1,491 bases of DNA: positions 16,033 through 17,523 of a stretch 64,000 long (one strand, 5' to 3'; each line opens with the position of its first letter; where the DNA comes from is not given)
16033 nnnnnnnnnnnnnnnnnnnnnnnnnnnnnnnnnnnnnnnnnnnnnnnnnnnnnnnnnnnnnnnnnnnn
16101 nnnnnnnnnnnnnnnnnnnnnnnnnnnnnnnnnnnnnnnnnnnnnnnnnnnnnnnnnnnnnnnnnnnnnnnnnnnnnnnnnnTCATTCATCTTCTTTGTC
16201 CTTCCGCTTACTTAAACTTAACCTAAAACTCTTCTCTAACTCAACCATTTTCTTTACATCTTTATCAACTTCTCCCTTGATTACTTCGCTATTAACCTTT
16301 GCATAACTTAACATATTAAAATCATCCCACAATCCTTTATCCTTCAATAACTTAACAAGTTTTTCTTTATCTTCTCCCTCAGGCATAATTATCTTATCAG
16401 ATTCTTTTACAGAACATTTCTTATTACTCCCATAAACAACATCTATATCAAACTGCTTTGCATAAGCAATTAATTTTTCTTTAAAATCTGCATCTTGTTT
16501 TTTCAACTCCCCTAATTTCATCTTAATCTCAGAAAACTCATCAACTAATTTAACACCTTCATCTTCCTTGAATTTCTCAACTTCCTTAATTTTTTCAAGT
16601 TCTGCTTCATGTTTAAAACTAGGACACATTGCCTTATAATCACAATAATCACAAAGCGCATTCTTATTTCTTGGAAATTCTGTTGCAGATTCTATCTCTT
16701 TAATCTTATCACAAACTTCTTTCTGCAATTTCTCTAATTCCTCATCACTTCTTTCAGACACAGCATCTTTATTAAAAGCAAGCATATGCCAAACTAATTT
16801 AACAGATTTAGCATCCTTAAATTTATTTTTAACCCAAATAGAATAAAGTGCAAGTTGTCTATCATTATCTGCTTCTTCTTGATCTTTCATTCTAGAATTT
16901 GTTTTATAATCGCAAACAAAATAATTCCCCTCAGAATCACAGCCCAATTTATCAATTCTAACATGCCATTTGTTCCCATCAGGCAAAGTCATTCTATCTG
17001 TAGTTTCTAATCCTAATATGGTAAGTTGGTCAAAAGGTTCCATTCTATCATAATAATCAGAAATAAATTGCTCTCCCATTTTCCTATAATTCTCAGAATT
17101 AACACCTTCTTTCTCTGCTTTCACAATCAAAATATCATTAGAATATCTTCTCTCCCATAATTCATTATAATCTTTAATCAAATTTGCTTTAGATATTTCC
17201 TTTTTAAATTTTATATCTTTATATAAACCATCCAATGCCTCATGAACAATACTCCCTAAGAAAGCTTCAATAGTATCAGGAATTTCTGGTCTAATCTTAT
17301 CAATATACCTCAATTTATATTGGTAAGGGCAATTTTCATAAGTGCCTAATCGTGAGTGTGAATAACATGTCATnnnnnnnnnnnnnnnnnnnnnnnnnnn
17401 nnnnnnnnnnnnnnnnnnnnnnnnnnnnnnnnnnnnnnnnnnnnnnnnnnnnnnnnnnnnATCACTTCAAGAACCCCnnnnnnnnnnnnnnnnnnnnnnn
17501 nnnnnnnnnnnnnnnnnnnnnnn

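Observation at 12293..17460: Tightly coupled operon: Cas4-like Fe-S nuclease, unknown 244-aa protein and a PLD::SNF2 fusion helicase; candidate undescribed nuclease-helicase defence module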

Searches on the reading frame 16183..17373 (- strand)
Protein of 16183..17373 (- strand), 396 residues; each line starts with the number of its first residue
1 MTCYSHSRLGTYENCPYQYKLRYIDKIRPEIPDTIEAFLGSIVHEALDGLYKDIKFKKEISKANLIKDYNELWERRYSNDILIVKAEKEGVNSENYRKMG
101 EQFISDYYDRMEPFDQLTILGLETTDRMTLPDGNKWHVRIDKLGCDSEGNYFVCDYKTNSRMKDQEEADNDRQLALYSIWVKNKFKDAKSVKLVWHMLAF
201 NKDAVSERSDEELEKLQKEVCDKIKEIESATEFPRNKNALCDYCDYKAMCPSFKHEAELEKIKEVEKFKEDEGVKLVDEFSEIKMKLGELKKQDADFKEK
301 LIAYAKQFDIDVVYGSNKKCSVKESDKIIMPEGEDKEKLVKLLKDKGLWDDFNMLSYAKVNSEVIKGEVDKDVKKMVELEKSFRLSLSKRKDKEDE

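Call 3: search_protein_families(library=pfam, proteins=[window:16183-17373:-], max_evalue=0.01)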
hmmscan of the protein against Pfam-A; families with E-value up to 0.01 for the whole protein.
window:16183-17373:- (396 aa): 1 family
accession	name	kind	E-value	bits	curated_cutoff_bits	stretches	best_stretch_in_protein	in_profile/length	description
PF12705.13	PDDEXK_1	-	8.1e-30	105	22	1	5-251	3-247/247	PD-(D/E)XK nuclease superfamily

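Call 4: search_protein_families(library=padloc, proteins=[window:16183-17373:-], max_evalue=0.01)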
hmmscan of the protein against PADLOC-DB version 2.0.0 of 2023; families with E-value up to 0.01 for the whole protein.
window:16183-17373:- (396 aa): 8 families
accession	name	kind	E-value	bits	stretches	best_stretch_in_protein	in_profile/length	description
PDLC01250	Cas4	-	5.2e-10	37.9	1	134-251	60-168/168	"CAS-I,CAS-II,CAS-III,CAS-IV,CAS-V,CAS-VI; acquisition_associated"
PDLC00943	Cas4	-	9.4e-09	33.5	1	148-251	79-179/180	CRISPR-associated protein Cas4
PDLC01447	Cas4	-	7.2e-08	31.1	1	4-251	5-158/161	"CAS-I,CAS-II,CAS-III,CAS-IV,CAS-V,CAS-VI; acquisition_associated"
PDLC01611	Cas4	-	1.7e-07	29.7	1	134-250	53-156/158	"CAS-I,CAS-II,CAS-III,CAS-IV,CAS-V,CAS-VI; acquisition_associated"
PDLC00060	DruK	-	0.00016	19.1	1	147-253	153-262/347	PD-(D/E)XK nuclease superfamily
PDLC00058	DruK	-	0.00016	18.5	0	7-65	15-73/388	PD-(D/E)XK nuclease superfamily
PDLC00059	DruK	-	0.00025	18.4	1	147-251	136-235/326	PD-(D/E)XK nuclease superfamily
PDLC01773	Cas4c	-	0.0012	16.2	0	151-264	100-207/229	-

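Call 5: search_protein_families(library=ncbifam, proteins=[window:16183-17373:-], max_evalue=0.01)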
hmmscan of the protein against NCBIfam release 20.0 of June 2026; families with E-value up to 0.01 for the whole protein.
window:16183-17373:- (396 aa): 3 families
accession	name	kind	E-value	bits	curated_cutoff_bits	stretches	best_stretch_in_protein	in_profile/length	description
TIGR00372.1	cas4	equivalog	3.5e-08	33.5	65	1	148-251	79-179/180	CRISPR-associated protein Cas4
TIGR02786.1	addB_alphas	equivalog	0.0001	20.5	486.5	1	29-230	780-980/1024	double-strand break repair protein AddB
TIGR03623.1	TIGR03623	subfamily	0.0011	17.2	299.6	1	39-180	638-783/876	probable DNA repair protein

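Call 12: search_protein_families(library=phrogs, proteins=[window:16183-17373:-], max_evalue=0.01)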
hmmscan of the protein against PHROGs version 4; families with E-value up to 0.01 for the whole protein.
window:16183-17373:- (396 aa): 4 families
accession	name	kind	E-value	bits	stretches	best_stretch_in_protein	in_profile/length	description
phrog_69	-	DNA, RNA and nucleotide metabolism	3.1e-28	100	1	4-307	90-377/501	exonuclease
phrog_1218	-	DNA, RNA and nucleotide metabolism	2.2e-25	90.7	1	4-189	10-193/364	exonuclease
phrog_8097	-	DNA, RNA and nucleotide metabolism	1.1e-08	35.3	1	4-47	3-48/598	exonuclease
phrog_1706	-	DNA, RNA and nucleotide metabolism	0.00015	22.3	1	145-271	130-263/293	CRISPR/Cas system associated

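Call 59: search_solved_structures(query=window:16183-17373:-, max_evalue=0.01)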
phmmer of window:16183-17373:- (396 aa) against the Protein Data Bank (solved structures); distinct sequences matched with E-value up to 0.01: 0.

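Call 71: find_homologous_proteins(query=window:16183-17373:-, max_evalue=0.00001)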
Query window:16183-17373:- (396 aa): 2457 proteins with E <= 0.00001 among 7323 candidates; the best 120 are listed.
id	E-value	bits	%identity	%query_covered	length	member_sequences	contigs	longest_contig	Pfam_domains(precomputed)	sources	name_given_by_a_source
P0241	4.1e-259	877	100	100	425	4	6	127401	PF12705.14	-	-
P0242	1.4e-205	701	79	99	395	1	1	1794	PF01930.24,PF12705.14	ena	-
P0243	1.6e-205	701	78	100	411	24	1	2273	PF12705.14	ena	-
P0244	4.9e-200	683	76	100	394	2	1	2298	PF12705.14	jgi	-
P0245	1.7e-199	681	76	100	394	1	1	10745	PF01930.24,PF12705.14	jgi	-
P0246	6.7e-199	679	76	99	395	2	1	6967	PF12705.14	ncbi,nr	ncbi:MAG: PD-(D/E)XK nuclease family protein [Nanoarchaeota archaeon]|nr:PD-(D/E)XK nuclease family 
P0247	2.0e-196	671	74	100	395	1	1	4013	PF12705.14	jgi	jgi:RecB family exonuclease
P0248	4.5e-196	670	75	99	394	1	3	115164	PF12705.14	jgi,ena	-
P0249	7.2e-196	669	74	100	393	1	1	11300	PF12705.14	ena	-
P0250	1.0e-195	668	73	99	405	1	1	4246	PF12705.14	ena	-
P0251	1.1e-195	668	73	99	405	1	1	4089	PF12705.14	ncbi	-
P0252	2.5e-195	667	74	100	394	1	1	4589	PF12705.14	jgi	-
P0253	2.9e-195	667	74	100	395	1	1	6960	PF12705.14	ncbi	-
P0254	3.1e-195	667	72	100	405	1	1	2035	PF12705.14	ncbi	-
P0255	5.4e-195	666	74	100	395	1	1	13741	PF12705.14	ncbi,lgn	-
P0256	7.5e-195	666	74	99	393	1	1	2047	PF12705.14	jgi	-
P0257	1.0e-194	665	73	99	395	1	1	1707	PF12705.14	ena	-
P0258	1.2e-194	665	74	100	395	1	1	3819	PF12705.14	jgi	jgi:RecB family exonuclease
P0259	1.2e-194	665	74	100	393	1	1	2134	PF01930.24,PF12705.14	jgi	-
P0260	1.2e-194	665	74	100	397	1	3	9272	PF12705.14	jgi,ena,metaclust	metaclust:\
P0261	1.7e-194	664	74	99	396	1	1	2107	PF01930.24,PF12705.14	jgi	-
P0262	2.2e-194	664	73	99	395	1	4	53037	PF12705.14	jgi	jgi:putative RecB family exonuclease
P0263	2.2e-194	664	74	100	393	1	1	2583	PF01930.24,PF12705.14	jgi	-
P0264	2.3e-194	664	74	100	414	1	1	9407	PF01930.24,PF12705.14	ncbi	-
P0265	4.2e-194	663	74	99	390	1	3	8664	PF12705.14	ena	-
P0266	6.8e-194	662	73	100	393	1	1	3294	PF12705.14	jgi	jgi:putative RecB family exonuclease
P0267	1.2e-193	662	74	99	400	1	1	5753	PF12705.14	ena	-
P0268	1.3e-193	662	74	100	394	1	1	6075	PF12705.14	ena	-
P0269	1.8e-193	661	73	100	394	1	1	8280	PF12705.14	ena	-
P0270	2.2e-193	661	73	100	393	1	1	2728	PF12705.14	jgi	-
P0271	3.1e-193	660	74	100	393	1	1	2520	PF12705.14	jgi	-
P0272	3.4e-193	660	73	100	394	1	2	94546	PF12705.14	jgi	-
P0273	1.6e-192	658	74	100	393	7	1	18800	PF12705.14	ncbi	-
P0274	2.7e-192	657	74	99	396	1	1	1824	PF01930.24,PF12705.14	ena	-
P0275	2.7e-192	657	71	100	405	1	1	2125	PF12705.14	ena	-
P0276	3.3e-192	657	73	100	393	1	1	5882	PF12705.14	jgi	-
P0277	3.9e-192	657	72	100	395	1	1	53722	PF01930.24,PF12705.14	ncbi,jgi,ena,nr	ncbi:MAG: PD-(D/E)XK nuclease family protein [Nanoarchaeota archaeon]|nr:PD-(D/E)XK nuclease family 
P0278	8.9e-192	655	73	100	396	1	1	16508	PF12705.14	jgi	-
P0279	9.6e-192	655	73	100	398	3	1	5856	PF12705.14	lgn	-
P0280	1.6e-191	655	74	98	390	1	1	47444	PF12705.14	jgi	jgi:putative RecB family exonuclease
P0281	3.2e-191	654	72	100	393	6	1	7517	PF12705.14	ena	-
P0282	7.7e-191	652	72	100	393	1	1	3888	PF12705.14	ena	-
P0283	1.3e-190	652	72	100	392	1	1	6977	PF12705.14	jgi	-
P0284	1.3e-190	652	73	100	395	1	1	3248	PF12705.14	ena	-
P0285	4.5e-190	650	71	100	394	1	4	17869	PF12705.14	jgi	jgi:putative RecB family exonuclease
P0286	4.8e-190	650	72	100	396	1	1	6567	PF01930.24,PF12705.14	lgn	-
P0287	4.9e-190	650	72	100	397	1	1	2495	PF12705.14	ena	-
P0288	1.8e-189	648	72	100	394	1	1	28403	PF12705.14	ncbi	ncbi:MAG: PD-(D/E)XK nuclease family protein [archaeon]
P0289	2.1e-189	648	72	100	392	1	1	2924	PF12705.14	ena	-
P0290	2.2e-189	648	71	100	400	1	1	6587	PF12705.14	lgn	-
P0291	2.6e-189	647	71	100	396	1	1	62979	PF12705.14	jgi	-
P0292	2.6e-189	647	72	99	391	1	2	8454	PF01930.24,PF12705.14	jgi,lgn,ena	-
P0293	3.3e-189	647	72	100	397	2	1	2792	PF12705.14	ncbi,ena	ncbi:MAG: PD-(D/E)XK nuclease family protein [Patescibacteria group bacterium]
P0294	3.9e-189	647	73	100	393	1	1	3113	PF01930.24,PF12705.14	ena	-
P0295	4.5e-189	647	72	100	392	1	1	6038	PF12705.14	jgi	-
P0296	6.4e-189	646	72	100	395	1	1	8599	PF12705.14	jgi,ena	-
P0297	1.2e-188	645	70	100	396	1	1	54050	PF12705.14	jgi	jgi:putative RecB family exonuclease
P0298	1.4e-188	645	73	98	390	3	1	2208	PF12705.14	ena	-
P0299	1.7e-188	645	72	98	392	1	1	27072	PF12705.14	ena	-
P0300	2.2e-188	644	70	100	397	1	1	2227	PF01930.24,PF12705.14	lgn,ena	-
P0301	2.3e-188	644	70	100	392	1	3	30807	PF12705.14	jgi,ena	-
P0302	3.1e-188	644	73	100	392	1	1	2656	PF12705.14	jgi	jgi:putative RecB family exonuclease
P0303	7.2e-188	643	73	100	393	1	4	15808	PF01930.24,PF12705.14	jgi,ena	jgi:putative RecB family exonuclease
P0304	9.2e-188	642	72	100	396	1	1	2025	PF12705.14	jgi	-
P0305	1.2e-187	642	71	100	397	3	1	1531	PF12705.14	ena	-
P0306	1.4e-187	642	70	100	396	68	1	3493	PF12705.14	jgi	-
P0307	2.4e-187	641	71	100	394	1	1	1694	PF12705.14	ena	-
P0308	2.5e-187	641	72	99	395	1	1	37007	PF12705.14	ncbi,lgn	-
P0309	3.2e-187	641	73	99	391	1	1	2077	PF01930.24,PF12705.14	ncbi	-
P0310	3.7e-187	640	72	100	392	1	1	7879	PF12705.14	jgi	-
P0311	3.8e-187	640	70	100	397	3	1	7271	PF12705.14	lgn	-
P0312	4.1e-187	640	70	100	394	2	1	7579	PF12705.14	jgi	-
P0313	4.3e-187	640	70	100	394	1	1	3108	PF12705.14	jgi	-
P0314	5.2e-187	640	71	99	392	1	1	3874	PF12705.14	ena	-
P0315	8.0e-187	639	72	99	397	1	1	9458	PF12705.14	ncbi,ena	-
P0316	8.5e-187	639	71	100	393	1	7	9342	PF12705.14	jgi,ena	-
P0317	9.2e-187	639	69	100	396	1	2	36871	PF12705.14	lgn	-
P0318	1.4e-186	638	69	100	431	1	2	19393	PF12705.14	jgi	jgi:putative RecB family exonuclease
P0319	1.7e-186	638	71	100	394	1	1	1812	PF12705.14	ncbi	-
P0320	2.2e-186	638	72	100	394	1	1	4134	PF12705.14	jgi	jgi:putative RecB family exonuclease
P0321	2.5e-186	638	72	100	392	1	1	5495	PF12705.14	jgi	-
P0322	5.1e-186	637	71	99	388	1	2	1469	PF12705.14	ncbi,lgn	-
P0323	5.7e-186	636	69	100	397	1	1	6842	PF12705.14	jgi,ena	-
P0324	5.9e-186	636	70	100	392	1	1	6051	PF12705.14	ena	-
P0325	7.5e-186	636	71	98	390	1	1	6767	PF12705.14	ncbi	-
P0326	1.0e-185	636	69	100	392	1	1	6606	PF12705.14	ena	-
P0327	1.8e-185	635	71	100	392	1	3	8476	PF12705.14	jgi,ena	-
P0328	2.0e-185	635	71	99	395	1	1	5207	PF12705.14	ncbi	-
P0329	2.1e-185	635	70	100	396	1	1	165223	PF12705.14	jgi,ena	-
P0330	2.5e-185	634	71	100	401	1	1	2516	PF12705.14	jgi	-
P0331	2.5e-185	634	69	100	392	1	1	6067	PF12705.14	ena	-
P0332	3.6e-185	634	69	100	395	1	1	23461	PF12705.14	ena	-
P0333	8.3e-185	633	71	99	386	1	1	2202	PF12705.14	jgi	-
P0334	2.1e-184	631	72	98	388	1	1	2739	PF12705.14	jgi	-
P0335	2.7e-184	631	70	99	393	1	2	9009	PF12705.14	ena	-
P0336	3.6e-184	630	69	100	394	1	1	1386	PF12705.14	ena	-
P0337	5.1e-184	630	71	99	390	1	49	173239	PF12705.14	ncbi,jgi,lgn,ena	-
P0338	5.6e-184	630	71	100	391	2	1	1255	PF12705.14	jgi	-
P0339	5.9e-184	630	70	100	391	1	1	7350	PF12705.14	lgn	-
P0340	6.3e-184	630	71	100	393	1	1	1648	PF12705.14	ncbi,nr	ncbi:MAG: PD-(D/E)XK nuclease family protein [Candidatus Heimdallarchaeota archaeon]|nr:PD-(D/E)XK n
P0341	7.0e-184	629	69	100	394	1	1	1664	PF12705.14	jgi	jgi:putative RecB family exonuclease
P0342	1.5e-183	628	71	100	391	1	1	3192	PF12705.14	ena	-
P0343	2.0e-183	628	71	99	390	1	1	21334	PF12705.14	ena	-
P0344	2.9e-183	627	69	99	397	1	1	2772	PF12705.14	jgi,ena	-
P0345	2.9e-183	627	71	99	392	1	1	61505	PF12705.14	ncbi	ncbi:MAG: PD-(D/E)XK nuclease family protein [archaeon]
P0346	3.0e-183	627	69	99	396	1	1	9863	PF12705.14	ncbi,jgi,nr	ncbi:MAG: PD-(D/E)XK nuclease family protein [Nanoarchaeota archaeon]|nr:PD-(D/E)XK nuclease family 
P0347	3.5e-183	627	69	98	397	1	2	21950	PF12705.14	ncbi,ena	-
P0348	4.0e-183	627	72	100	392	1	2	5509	PF12705.14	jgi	jgi:putative RecB family exonuclease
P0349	4.0e-183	627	68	100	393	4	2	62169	PF12705.14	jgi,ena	-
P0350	4.2e-183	627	69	100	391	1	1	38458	PF12705.14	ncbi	ncbi:MAG: PD-(D/E)XK nuclease family protein [archaeon]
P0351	5.8e-183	626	70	99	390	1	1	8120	PF12705.14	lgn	-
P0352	9.5e-183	626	70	100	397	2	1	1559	PF01930.24,PF12705.14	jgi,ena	-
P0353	9.5e-183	626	70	100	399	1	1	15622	PF12705.14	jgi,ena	-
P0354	1.2e-182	625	69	99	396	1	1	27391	PF12705.14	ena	-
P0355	2.0e-182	625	68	99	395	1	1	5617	PF12705.14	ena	-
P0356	2.0e-182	625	70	99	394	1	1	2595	PF12705.14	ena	-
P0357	2.7e-182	624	70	100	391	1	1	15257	PF12705.14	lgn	-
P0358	2.9e-182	624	70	100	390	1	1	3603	PF12705.14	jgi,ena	-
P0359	3.4e-182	624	68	100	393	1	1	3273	PF12705.14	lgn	-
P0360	4.7e-182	623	70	100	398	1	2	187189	PF12705.14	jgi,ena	-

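Call 72: find_encoding_contigs(protein=P0337, flank=6000, max_places=4)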
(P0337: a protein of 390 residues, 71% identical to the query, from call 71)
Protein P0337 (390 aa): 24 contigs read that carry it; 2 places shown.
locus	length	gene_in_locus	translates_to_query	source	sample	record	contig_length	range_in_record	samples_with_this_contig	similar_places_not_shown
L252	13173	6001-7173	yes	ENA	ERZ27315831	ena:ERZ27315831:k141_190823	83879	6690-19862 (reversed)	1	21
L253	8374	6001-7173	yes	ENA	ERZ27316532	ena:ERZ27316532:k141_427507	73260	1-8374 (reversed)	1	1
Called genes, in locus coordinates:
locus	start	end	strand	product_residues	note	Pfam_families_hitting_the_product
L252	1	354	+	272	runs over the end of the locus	PF25133:TYW2_N_2 (faint), PF02475:TRM5-TYW2_MTfase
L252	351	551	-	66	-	-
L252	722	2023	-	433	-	PF01935:DUF87, PF05872:HerA_C (faint), PF00004:AAA (faint), PF05707:Zot (faint)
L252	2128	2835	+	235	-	-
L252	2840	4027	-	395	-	PF03215:Rad17 (weak), PF05496:RuvB_N, PF13401:AAA_22 (faint), PF00004:AAA, PF13173:AAA_14 (weak), PF21960:RCF1-5-like_lid (weak)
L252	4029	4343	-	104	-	-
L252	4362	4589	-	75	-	-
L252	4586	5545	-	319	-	PF05496:RuvB_N (weak), PF13177:DNA_pol3_delta2, PF00004:AAA, PF13173:AAA_14 (weak), PF25361:AAA_lid_RFC1 (weak), PF08542:Rep_fac_C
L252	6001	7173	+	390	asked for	PF12705:PDDEXK_1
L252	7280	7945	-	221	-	-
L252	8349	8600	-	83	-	PF03144:GTP_EFTU_D2 (faint)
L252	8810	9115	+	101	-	-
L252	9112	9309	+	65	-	-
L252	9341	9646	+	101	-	-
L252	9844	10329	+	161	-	-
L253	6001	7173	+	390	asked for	PF12705:PDDEXK_1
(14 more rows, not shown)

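Call 73: find_encoding_contigs(protein=P0329, flank=6000, max_places=2)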
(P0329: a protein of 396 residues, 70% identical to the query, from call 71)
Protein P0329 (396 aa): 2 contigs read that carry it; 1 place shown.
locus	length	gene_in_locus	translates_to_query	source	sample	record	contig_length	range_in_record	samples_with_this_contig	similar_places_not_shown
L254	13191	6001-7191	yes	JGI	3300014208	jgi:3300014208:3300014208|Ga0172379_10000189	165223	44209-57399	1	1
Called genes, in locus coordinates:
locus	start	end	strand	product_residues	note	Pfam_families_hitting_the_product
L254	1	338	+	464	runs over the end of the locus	PF07690:MFS_1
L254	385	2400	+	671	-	PF02089:Palm_thioest (weak), PF06028:DUF915 (weak), PF00561:Abhydrolase_1 (weak)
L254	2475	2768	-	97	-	-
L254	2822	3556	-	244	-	PF00149:Metallophos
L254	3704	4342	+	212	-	PF12686:DUF3800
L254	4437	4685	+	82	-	-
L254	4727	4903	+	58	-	-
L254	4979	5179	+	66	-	-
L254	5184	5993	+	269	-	PF01909:NTP_transf_2, PF18765:Polbeta (weak)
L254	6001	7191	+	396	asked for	PF12705:PDDEXK_1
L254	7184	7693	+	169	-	-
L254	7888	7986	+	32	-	-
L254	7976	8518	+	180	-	-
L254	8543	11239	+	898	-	PF04313:HSDR_N (faint), PF20464:MmeI_N, PF02384:N6_Mtase, PF01170:UPF0020 (weak), PF20473:MmeI_Mtase, PF07669:Eco57I, PF12950:TaqI_C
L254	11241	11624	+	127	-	-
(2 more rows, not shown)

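Call 74: find_encoding_contigs(protein=P0360, flank=6000, max_places=2)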
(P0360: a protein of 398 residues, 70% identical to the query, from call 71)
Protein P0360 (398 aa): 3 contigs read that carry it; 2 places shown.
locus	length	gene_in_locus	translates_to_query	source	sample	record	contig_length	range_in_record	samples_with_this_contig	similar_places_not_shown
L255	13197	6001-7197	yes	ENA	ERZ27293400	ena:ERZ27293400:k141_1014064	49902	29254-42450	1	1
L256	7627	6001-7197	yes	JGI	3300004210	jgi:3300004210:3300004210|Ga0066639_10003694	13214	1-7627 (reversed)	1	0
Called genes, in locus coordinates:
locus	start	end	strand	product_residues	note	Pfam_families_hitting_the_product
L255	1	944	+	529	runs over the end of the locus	PF01432:Peptidase_M3, PF02074:Peptidase_M32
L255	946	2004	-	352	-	PF02457:DAC, PF10635:DisA-linker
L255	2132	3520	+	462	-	PF07690:MFS_1, PF12832:MFS_1_like, PF07690:MFS_1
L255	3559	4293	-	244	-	PF00149:Metallophos (weak)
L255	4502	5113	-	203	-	-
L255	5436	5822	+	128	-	PF07883:Cupin_2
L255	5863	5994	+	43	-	-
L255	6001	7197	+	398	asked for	PF12705:PDDEXK_1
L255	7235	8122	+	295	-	-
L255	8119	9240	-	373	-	PF01555:N6_N4_Mtase, PF03602:Cons_hypoth95 (weak), PF01555:N6_N4_Mtase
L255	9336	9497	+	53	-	PF04014:MazE_antitoxin (weak)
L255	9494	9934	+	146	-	-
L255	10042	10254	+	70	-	PF18929:DUF5678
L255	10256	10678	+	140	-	-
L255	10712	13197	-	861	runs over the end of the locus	PF04851:ResIII (weak), PF00270:DEAD, PF22590:Cas3-like_C_2 (faint), PF00271:Helicase_C, PF19306:WHD_Lhr, PF08494:DEAD_assoc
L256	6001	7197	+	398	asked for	PF12705:PDDEXK_1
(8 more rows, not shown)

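Call 100: find_related_loci(query=window:16183-17373:-, collection=viral_contigs, flank=6000)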
Query window:16183-17373:- (396 aa) in viral_contigs; peptide patterns used: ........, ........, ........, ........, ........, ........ (x = any residue, [..] = any of these).
5 stretches matched a pattern, but none encodes a relative of the query by tblastn (E <= 1e-3).
